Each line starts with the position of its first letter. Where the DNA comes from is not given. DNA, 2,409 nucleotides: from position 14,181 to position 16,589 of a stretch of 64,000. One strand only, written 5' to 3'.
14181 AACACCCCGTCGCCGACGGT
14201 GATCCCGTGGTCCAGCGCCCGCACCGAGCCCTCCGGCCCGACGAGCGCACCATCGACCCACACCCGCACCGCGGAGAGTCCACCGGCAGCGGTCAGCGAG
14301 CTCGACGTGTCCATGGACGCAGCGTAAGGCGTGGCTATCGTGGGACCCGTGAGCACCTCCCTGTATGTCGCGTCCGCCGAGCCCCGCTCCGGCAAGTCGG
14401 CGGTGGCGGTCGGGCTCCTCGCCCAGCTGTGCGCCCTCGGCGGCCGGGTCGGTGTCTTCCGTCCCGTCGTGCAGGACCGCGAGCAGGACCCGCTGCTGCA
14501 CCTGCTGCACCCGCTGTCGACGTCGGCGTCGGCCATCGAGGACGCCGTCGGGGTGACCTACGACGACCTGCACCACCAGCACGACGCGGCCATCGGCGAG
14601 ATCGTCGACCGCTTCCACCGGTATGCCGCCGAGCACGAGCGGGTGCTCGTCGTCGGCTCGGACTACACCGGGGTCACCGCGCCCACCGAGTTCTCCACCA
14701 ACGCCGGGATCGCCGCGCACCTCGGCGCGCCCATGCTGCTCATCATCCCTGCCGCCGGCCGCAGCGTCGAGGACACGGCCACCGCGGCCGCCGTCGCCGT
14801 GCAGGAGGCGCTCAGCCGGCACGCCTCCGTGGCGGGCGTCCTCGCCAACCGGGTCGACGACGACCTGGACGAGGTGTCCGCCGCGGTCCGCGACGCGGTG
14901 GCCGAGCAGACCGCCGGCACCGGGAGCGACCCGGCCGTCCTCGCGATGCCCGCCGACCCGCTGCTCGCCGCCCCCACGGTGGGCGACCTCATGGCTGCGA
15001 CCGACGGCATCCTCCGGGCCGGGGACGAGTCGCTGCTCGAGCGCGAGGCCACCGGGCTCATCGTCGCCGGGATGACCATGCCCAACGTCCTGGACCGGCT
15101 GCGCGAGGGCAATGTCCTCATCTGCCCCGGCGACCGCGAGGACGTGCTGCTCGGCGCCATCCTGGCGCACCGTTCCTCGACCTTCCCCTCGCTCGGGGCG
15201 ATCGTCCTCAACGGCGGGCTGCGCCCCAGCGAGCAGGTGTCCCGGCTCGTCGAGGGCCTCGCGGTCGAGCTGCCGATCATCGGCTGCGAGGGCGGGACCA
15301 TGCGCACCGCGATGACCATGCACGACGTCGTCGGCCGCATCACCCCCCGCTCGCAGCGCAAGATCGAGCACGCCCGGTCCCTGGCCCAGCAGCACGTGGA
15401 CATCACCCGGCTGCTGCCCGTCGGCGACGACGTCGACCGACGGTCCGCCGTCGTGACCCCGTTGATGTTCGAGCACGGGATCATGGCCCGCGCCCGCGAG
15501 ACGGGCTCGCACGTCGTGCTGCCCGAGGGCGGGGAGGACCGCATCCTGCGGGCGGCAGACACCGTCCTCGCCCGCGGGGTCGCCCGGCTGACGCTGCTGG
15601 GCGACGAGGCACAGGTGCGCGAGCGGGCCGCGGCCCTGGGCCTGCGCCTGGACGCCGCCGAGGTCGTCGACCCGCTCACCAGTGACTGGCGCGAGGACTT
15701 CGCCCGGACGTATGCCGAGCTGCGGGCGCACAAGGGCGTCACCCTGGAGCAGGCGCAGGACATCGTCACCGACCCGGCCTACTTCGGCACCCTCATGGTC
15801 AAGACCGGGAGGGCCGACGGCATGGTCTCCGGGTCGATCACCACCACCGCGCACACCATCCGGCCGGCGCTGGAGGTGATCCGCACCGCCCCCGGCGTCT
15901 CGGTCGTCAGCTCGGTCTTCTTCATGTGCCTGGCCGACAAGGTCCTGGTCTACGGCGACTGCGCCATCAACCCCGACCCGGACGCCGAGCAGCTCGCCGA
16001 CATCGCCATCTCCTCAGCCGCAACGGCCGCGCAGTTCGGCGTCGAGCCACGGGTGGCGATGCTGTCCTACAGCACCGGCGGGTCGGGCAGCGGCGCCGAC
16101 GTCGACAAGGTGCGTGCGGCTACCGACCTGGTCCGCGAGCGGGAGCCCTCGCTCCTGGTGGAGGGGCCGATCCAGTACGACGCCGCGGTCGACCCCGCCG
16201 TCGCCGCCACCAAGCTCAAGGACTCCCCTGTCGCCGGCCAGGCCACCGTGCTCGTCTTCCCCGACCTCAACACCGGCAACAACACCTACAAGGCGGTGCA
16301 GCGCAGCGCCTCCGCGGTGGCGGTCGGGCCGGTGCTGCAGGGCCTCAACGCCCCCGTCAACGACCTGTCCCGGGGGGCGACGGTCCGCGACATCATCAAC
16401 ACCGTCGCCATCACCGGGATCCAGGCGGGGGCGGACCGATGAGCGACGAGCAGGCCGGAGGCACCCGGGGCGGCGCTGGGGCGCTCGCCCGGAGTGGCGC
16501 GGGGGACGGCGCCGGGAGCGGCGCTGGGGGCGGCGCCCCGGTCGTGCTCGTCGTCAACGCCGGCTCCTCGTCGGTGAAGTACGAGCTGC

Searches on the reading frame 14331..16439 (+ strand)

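Call 64: search_protein_families(library=pfam, proteins=[window:14331-16439:+], max_evalue=0.0001)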
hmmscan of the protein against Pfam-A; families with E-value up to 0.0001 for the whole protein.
window:14331-16439:+ (703 aa): 3 families
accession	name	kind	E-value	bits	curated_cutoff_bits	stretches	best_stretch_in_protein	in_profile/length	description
PF01515.24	PTA_PTB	-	1.7e-130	435.5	24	1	380-695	2-318/319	Phosphate acetyl/butaryl transferase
PF13500.12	AAA_26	-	1.5e-23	84.1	27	1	10-192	2-178/198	AAA domain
PF07085.17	DRTGG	-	3.7e-21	75.4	25.2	1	219-332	1-104/105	DRTGG domain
